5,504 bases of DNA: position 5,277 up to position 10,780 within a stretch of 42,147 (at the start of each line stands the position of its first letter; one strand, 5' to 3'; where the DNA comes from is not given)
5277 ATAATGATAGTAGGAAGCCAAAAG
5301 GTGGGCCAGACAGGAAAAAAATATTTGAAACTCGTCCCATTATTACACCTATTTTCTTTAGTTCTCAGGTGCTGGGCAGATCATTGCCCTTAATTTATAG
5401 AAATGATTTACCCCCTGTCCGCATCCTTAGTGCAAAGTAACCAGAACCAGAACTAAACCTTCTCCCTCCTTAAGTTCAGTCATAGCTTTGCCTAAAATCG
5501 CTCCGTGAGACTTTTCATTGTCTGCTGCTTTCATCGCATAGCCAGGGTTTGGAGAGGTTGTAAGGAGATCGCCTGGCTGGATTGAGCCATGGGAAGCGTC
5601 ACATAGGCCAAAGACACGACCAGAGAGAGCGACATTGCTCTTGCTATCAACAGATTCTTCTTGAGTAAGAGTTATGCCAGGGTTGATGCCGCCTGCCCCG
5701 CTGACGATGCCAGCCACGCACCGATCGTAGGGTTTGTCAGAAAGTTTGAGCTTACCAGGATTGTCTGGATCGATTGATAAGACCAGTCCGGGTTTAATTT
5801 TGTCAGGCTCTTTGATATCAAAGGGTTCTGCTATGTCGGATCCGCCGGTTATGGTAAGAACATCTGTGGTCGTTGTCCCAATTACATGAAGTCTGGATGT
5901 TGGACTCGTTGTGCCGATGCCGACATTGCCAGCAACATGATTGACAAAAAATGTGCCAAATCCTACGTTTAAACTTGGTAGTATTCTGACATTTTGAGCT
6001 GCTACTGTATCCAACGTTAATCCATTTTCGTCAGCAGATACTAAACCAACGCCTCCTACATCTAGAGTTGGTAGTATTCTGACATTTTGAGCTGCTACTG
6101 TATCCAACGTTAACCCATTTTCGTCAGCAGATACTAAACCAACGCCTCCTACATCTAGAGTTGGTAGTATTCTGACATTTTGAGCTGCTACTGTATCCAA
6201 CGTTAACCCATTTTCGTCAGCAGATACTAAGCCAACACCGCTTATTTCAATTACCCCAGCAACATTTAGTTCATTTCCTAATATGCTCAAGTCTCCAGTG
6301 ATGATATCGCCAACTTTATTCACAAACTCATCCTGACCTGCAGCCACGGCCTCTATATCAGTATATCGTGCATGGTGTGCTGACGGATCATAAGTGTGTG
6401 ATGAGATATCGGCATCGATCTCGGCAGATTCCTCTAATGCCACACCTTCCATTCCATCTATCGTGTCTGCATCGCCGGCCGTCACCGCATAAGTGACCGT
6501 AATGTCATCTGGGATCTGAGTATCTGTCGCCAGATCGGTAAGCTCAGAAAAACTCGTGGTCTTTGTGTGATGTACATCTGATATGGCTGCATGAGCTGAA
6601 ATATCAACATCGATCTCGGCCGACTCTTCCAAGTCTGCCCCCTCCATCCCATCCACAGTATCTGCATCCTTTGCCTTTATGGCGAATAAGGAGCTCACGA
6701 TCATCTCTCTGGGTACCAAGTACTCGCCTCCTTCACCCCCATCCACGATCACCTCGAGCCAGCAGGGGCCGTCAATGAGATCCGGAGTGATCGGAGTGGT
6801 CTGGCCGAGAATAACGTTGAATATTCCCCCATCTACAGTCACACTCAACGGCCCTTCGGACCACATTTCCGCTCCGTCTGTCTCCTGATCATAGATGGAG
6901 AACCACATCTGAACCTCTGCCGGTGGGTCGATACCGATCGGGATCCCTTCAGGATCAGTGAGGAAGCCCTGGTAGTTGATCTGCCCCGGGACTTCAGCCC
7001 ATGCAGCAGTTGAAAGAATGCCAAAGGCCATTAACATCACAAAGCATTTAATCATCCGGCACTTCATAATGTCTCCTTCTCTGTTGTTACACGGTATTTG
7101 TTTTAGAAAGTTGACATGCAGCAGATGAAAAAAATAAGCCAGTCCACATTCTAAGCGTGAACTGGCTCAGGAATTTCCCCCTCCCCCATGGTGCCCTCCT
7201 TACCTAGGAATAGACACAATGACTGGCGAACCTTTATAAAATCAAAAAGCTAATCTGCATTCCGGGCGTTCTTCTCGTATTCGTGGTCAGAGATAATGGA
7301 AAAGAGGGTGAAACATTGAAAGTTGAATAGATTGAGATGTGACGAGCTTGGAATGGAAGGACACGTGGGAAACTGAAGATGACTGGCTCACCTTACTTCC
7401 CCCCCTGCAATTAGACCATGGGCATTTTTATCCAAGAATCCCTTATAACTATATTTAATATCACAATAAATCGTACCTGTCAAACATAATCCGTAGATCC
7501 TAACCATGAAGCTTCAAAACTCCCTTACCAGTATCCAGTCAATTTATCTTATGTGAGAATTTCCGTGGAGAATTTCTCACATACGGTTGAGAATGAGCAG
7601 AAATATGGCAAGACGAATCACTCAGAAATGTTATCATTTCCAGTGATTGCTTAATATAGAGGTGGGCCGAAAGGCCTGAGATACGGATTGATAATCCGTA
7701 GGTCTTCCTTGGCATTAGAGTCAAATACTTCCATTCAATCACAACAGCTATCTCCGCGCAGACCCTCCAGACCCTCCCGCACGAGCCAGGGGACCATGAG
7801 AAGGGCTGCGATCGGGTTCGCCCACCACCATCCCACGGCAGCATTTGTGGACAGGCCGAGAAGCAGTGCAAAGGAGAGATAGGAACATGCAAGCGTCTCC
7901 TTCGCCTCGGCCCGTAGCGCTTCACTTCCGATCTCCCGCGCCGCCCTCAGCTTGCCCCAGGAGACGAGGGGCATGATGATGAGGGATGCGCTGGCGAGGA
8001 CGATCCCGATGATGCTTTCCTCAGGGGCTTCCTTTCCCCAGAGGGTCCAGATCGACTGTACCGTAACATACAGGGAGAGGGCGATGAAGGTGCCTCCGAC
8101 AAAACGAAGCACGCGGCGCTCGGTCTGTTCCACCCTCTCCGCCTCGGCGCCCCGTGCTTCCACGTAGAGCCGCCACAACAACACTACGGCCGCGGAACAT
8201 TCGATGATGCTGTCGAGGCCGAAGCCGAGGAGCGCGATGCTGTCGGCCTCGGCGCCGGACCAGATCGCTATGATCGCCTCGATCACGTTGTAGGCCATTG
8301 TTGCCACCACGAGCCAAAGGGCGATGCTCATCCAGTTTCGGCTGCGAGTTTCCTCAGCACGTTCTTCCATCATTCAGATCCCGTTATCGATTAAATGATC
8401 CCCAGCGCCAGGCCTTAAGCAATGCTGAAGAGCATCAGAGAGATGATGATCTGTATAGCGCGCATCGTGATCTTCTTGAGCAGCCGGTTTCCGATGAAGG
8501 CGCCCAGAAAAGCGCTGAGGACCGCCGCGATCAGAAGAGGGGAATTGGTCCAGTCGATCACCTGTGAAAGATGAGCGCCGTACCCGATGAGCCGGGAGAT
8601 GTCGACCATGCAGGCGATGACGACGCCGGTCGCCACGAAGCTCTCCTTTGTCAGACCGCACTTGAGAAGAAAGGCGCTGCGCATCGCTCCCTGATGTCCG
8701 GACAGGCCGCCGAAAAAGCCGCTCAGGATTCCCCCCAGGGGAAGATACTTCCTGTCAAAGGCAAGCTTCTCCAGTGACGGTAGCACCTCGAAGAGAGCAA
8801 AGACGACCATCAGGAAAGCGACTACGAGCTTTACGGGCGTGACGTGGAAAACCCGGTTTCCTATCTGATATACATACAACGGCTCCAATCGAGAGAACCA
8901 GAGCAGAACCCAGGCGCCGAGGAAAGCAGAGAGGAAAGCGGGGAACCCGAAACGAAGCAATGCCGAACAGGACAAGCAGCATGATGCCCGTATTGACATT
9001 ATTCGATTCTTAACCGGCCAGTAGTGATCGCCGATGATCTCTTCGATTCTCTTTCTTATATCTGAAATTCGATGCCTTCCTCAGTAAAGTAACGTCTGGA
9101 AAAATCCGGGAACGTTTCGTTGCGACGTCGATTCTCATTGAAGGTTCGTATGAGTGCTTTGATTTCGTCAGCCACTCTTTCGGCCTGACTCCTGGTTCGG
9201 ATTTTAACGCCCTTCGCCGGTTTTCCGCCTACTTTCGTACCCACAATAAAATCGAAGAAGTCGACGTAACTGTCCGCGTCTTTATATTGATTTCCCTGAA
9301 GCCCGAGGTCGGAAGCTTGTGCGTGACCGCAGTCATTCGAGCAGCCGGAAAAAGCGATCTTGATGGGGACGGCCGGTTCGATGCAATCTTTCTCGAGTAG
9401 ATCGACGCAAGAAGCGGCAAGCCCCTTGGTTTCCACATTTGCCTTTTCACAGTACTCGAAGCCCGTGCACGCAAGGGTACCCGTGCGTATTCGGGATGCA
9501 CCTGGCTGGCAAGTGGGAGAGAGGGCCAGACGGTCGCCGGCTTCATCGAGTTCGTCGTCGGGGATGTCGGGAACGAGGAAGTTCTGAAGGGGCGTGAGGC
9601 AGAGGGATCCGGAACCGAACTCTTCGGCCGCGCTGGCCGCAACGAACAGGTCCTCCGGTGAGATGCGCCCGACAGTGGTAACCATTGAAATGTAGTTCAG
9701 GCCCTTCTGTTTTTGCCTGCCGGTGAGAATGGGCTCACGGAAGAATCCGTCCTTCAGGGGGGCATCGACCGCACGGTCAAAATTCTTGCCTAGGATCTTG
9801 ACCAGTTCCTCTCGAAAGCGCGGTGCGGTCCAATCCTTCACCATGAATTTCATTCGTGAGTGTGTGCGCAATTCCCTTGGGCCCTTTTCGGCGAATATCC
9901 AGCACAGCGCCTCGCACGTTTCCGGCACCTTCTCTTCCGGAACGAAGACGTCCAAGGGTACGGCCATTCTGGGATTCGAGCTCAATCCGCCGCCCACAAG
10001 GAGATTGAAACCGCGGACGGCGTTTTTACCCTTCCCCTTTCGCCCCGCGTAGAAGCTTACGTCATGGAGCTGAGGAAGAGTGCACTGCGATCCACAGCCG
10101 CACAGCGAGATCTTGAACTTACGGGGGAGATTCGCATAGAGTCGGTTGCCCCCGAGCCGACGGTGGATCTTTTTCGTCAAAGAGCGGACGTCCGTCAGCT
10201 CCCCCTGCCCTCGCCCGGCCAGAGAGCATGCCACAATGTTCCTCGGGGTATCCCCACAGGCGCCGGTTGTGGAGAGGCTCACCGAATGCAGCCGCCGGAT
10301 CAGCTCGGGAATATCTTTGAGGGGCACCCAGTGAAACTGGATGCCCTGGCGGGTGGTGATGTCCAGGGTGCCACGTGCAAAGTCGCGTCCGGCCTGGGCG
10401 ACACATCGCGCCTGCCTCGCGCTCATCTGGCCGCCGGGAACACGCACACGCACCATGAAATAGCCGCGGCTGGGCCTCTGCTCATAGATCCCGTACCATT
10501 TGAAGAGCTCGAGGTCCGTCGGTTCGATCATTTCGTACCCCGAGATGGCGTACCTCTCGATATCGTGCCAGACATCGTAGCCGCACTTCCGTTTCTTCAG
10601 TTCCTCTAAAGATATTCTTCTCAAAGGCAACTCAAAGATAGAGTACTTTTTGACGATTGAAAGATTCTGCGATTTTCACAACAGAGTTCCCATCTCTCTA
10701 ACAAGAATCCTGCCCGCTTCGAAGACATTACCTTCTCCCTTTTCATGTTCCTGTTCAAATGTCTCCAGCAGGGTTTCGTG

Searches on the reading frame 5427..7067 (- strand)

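Call 21: search_protein_families(library=ncbifam, proteins=[window:5427-7067:-], max_evalue=0.00001)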
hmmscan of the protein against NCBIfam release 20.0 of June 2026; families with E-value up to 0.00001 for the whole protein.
window:5427-7067:- (546 aa): 1 family
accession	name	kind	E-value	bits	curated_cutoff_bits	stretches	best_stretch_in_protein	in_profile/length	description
NF053851.1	Bdello_MAT_N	subfamily_domain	1.1e-06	28.5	60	0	17-95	4-80/162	mosaic adhesive trimer family chimeric fiber protein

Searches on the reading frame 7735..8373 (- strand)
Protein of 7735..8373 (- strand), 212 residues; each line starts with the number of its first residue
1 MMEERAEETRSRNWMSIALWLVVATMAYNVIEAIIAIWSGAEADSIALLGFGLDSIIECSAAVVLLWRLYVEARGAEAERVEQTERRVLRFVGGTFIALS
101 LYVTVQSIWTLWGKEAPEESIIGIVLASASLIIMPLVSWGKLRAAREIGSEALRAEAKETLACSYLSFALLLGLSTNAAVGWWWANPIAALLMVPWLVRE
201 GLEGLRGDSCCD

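Call 21: search_protein_families(library=ncbifam, proteins=[window:7735-8373:-], max_evalue=0.00001)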
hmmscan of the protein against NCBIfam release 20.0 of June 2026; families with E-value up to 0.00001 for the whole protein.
window:7735-8373:- (212 aa): 2 families
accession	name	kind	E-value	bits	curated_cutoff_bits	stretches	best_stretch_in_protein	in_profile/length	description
TIGR01297.1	CDF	superfamily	8.1e-12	45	82.35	1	24-202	7-188/285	cation diffusion facilitator family transporter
NF052621.1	MngEfTpMntE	equivalog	3.9e-06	26.5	500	1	43-196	27-183/293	manganese efflux transporter MntE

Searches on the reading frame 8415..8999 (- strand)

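Call 21: search_protein_families(library=ncbifam, proteins=[window:8415-8999:-], max_evalue=0.00001)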
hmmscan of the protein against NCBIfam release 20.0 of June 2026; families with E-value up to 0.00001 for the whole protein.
window:8415-8999:- (194 aa): 0 families

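Call 53: search_protein_families(library=pfam, proteins=[window:8415-8999:-], max_evalue=0.01)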
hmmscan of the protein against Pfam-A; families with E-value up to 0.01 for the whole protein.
window:8415-8999:- (194 aa): 1 family
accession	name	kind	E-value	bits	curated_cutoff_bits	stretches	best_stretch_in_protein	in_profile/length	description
PF01925.25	TauE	-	2.2e-15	57.5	32.6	1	12-193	64-233/237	Sulfite exporter TauE/SafE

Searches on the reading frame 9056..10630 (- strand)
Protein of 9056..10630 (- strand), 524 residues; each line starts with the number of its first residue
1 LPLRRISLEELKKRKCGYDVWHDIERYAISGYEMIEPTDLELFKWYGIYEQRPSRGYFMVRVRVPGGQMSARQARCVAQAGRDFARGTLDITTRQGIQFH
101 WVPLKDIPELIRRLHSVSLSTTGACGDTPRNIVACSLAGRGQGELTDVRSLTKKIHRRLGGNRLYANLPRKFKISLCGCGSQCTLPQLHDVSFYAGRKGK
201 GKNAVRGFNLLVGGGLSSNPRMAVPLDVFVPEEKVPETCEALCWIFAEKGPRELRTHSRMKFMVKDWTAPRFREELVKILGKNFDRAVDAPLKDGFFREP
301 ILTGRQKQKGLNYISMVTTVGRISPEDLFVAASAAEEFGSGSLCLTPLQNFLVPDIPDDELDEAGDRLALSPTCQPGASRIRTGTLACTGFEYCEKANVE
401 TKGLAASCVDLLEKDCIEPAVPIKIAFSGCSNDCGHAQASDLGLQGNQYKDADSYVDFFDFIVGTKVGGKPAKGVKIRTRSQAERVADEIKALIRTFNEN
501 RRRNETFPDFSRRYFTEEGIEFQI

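Call 21: search_protein_families(library=ncbifam, proteins=[window:9056-10630:-], max_evalue=0.00001)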
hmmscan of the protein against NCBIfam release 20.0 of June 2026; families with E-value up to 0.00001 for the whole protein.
window:9056-10630:- (524 aa): 11 families
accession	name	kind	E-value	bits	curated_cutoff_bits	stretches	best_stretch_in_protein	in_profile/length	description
NF007125.0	PRK09566.1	equivalog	2e-99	333.4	594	1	8-501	15-510/513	ferredoxin--nitrite reductase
NF007126.0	PRK09567.1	equivalog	1.1e-86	291.2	523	1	9-517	69-581/595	NirA family protein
NF010029.0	PRK13504.1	equivalog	7.8e-52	176.3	457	2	168-514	215-561/575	NADPH-dependent assimilatory sulfite reductase hemoprotein subunit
TIGR02435.1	CobG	equivalog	2.4e-48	165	234.8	1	57-446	17-383/388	precorrin-3B synthase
TIGR02041.1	CysI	equivalog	5.9e-35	120.7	756.55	2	167-513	193-537/541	assimilatory sulfite reductase (NADPH) hemoprotein subunit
TIGR02042.1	sir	equivalog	6.4e-35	120.3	731.5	2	167-514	222-569/581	sulfite reductase, ferredoxin dependent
TIGR02912.1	sulfite_red_C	equivalog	1.3e-25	90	324.1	2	307-448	16-162/314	sulfite reductase subunit C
TIGR02374.1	nitri_red_nirB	equivalog_domain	5.3e-20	71.4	578.35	2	58-242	560-731/794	nitrite reductase large subunit NirB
TIGR02066.1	dsrB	equivalog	2.4e-13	49.8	341.5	1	58-192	31-164/341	dissimilatory-type sulfite reductase subunit beta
NF011565.0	PRK14989.1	subfamily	1.8e-10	39.6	883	1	56-223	563-717/847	nitrite reductase large subunit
TIGR02064.1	dsrA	equivalog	4.3e-10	39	392.85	0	379-451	152-225/402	dissimilatory-type sulfite reductase subunit alpha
